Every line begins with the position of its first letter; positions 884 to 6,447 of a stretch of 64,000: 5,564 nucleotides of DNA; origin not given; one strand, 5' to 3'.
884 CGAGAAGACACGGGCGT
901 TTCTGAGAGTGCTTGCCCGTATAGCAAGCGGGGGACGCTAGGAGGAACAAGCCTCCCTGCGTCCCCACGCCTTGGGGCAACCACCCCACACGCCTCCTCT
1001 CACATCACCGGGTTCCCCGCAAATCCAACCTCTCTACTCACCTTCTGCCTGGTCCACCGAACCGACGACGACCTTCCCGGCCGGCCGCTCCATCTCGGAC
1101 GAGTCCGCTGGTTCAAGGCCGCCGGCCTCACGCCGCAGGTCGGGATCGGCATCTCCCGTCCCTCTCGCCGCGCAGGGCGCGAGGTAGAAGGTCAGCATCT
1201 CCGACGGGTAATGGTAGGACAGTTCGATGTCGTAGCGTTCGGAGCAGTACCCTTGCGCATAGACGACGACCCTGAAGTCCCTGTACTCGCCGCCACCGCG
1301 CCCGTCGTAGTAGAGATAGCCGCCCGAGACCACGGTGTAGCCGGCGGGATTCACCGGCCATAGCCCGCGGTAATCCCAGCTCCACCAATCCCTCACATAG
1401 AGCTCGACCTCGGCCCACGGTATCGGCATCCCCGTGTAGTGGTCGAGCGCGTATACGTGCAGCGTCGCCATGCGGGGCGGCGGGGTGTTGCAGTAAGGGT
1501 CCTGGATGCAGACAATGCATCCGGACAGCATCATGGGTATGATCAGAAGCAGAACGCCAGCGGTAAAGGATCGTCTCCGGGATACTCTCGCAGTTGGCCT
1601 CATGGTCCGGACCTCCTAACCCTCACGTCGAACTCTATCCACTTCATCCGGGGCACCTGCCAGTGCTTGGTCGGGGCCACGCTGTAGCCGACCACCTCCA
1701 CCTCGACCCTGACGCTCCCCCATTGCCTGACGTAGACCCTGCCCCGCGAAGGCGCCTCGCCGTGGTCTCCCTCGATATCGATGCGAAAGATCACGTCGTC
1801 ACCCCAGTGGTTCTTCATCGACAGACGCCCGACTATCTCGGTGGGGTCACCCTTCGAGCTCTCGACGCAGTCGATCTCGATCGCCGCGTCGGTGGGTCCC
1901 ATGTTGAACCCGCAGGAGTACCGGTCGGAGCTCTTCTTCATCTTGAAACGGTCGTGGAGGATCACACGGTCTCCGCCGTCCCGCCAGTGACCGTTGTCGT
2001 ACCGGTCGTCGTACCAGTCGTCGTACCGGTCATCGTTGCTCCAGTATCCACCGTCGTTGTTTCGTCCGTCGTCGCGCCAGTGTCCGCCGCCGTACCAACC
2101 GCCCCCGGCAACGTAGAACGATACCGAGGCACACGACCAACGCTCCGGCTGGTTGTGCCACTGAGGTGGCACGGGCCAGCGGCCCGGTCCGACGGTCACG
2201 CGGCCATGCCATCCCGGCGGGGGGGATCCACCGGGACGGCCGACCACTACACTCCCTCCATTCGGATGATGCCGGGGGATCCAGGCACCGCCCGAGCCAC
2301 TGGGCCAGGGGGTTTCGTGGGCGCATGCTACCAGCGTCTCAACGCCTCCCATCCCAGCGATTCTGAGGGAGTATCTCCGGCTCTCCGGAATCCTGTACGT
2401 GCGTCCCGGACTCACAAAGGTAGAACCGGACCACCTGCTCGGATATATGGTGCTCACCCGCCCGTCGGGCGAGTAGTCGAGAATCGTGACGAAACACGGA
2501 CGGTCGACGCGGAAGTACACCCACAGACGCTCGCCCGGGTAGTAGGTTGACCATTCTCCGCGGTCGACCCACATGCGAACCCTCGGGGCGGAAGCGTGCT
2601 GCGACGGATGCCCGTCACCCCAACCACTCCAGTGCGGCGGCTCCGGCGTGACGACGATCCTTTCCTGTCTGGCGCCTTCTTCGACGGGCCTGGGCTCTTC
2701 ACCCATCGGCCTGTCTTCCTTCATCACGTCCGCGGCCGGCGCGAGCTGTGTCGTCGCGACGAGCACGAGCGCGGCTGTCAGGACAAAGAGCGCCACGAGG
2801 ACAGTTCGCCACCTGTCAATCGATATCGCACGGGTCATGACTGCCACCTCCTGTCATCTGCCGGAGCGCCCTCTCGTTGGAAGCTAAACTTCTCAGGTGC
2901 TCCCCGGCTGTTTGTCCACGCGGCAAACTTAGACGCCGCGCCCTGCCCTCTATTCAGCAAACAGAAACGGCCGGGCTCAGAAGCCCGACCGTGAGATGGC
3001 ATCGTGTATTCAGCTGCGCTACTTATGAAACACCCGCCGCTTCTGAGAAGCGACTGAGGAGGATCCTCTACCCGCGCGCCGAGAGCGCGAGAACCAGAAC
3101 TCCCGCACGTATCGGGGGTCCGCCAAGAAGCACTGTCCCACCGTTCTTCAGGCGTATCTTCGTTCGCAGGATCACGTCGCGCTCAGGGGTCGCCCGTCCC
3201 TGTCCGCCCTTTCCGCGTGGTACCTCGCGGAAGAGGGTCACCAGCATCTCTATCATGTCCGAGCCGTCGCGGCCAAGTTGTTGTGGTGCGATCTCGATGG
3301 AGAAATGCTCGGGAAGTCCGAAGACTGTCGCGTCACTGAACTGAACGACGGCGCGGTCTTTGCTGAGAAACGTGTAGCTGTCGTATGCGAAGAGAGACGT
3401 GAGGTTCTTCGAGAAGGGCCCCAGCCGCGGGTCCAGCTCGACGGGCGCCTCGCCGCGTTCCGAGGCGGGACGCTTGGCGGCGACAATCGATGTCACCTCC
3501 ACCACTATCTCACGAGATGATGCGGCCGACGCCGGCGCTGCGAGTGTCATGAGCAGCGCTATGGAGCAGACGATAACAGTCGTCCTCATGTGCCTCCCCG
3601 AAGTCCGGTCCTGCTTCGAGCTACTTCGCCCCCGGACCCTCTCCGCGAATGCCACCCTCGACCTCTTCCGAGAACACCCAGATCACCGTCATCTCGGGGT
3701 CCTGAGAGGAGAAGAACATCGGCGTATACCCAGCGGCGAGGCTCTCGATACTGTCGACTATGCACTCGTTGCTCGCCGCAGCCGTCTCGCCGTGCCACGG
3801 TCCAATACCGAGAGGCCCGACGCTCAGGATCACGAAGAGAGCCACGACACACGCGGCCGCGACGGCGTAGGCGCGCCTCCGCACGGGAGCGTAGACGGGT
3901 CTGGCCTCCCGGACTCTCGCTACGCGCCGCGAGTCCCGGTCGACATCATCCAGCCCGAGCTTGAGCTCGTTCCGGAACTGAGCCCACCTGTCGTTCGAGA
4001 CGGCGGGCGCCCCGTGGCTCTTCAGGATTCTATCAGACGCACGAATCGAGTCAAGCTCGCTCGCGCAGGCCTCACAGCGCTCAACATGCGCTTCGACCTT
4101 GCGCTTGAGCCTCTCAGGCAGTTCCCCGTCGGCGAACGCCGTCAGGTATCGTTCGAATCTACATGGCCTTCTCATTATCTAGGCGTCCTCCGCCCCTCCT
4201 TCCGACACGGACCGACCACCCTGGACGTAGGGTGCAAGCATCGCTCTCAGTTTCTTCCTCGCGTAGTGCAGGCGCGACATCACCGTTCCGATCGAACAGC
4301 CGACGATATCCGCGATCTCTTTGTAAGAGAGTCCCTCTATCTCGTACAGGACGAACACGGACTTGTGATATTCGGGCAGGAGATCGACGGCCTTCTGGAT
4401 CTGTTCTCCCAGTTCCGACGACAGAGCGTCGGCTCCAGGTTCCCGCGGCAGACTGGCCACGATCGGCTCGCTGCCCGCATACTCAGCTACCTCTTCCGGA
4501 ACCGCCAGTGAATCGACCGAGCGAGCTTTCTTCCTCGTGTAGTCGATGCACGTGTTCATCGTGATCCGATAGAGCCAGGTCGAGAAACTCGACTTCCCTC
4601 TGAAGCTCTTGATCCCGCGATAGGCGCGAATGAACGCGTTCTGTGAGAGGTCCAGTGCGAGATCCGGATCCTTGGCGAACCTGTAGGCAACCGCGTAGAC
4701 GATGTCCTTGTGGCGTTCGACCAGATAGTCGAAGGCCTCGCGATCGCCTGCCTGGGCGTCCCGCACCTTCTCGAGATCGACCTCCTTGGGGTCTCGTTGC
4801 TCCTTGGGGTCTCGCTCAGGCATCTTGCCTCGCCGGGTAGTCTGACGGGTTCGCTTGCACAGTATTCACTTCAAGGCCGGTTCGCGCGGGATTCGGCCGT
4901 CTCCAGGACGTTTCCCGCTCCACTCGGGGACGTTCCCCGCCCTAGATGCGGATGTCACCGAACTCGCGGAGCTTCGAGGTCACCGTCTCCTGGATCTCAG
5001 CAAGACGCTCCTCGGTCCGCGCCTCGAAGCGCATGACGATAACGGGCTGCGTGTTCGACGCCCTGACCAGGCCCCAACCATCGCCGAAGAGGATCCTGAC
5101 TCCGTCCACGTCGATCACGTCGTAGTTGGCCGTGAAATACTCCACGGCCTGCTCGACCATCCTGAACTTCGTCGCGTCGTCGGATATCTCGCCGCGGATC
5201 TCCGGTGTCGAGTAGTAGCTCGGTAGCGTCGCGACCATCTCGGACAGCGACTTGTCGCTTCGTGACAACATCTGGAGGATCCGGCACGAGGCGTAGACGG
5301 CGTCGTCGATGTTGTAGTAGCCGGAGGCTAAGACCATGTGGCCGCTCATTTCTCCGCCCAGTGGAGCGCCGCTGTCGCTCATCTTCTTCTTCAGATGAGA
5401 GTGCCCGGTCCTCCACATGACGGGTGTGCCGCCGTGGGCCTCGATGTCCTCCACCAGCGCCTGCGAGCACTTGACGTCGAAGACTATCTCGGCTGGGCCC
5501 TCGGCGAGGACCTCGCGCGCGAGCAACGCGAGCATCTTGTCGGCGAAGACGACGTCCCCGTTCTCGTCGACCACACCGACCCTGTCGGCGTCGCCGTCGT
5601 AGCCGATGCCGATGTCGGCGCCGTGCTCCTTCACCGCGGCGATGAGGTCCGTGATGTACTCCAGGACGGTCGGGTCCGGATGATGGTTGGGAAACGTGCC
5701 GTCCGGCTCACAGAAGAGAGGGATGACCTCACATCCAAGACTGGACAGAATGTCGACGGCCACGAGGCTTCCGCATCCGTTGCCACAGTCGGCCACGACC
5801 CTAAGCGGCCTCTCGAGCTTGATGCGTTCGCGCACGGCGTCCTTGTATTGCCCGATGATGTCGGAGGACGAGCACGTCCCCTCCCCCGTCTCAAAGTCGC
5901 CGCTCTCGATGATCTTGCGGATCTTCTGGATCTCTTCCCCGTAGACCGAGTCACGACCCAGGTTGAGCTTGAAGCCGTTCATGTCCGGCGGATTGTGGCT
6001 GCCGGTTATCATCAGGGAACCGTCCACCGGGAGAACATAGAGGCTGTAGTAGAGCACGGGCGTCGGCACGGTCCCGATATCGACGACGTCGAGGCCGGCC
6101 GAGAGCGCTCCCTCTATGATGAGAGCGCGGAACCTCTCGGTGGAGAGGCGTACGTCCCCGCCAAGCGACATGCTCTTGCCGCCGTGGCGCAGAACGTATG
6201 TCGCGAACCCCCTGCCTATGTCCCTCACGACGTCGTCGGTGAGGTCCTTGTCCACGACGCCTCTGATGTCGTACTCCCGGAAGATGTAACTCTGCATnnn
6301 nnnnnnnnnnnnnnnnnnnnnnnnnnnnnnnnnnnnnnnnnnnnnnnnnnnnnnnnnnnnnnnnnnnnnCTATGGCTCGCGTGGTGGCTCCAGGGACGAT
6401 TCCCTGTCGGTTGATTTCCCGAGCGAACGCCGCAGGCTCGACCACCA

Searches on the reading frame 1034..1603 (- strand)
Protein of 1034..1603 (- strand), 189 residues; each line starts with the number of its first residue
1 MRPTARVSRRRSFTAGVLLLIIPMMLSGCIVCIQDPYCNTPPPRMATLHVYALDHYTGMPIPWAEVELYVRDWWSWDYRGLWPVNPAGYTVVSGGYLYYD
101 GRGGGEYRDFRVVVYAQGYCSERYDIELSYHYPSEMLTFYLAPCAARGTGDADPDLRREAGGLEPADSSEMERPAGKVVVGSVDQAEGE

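Call 62: search_protein_families(library=pfam, proteins=[window:1034-1603:-], max_evalue=0.00001)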
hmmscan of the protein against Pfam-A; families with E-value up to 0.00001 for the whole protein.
window:1034-1603:- (189 aa): 0 families

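Call 84: find_encoding_contigs(protein=window:1034-1603:-, flank=10000, max_places=2)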
Protein window:1034-1603:- (189 aa): 1 contig read that carries it; 1 place shown.
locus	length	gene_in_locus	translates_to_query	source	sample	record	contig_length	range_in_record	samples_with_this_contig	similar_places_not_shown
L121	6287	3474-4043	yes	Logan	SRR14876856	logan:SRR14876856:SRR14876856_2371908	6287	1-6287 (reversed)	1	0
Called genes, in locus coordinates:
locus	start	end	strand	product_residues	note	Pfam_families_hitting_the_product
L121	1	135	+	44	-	?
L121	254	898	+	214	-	PF07638:Sigma70_ECF (weak), PF04542:Sigma70_r2, PF08281:Sigma70_r4_2, PF04545:Sigma70_r4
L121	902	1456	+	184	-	PF13490:zf-HC2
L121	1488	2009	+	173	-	-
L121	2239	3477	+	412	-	PF14326:DUF4384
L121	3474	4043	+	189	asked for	-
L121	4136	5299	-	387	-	PF13579:Glyco_trans_4_4, PF13692:Glyco_trans_1_4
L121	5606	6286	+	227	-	?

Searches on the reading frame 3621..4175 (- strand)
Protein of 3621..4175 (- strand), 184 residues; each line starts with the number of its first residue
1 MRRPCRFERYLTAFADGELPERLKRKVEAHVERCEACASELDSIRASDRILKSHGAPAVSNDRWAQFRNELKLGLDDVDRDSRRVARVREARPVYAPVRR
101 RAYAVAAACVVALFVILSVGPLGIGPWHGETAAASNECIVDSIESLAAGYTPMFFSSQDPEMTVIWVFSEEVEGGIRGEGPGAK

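Call 62: search_protein_families(library=pfam, proteins=[window:3621-4175:-], max_evalue=0.00001)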
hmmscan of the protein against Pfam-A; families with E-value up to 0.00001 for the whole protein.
window:3621-4175:- (184 aa): 1 family
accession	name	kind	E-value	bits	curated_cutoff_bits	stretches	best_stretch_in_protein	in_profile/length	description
PF13490.11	zf-HC2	-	2e-09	37.8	22.2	1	7-38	4-35/35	Putative zinc-finger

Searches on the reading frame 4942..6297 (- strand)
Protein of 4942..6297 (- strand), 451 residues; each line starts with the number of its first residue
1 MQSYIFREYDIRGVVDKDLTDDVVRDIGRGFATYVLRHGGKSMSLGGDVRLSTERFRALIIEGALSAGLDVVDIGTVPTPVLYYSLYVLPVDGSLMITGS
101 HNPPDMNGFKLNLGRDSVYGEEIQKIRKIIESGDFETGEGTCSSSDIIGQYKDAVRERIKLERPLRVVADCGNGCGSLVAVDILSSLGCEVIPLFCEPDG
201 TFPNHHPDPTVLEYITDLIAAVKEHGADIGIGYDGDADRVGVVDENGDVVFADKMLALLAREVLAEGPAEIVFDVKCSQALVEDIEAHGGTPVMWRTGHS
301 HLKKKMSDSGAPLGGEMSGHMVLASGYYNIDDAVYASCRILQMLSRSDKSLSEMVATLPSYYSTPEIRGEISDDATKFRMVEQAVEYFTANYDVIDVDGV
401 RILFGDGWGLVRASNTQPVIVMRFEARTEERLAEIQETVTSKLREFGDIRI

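Call 62: search_protein_families(library=pfam, proteins=[window:4942-6297:-], max_evalue=0.00001)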
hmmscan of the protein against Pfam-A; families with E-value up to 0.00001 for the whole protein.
window:4942-6297:- (451 aa): 4 families
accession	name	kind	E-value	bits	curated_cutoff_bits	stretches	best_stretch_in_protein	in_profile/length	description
PF02878.22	PGM_PMM_I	-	6.5e-32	110.5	22.5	1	5-135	3-136/138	Phosphoglucomutase/phosphomannomutase, alpha/beta/alpha domain I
PF02879.22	PGM_PMM_II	-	1.2e-28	100.1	29.3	1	151-247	3-103/103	Phosphoglucomutase/phosphomannomutase, alpha/beta/alpha domain II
PF02880.22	PGM_PMM_III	-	1e-23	84.1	20.7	1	253-359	3-112/115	Phosphoglucomutase/phosphomannomutase, alpha/beta/alpha domain III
PF00408.26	PGM_PMM_IV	-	1.4e-14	54.3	23.1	1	389-440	20-66/68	Phosphoglucomutase/phosphomannomutase, C-terminal domain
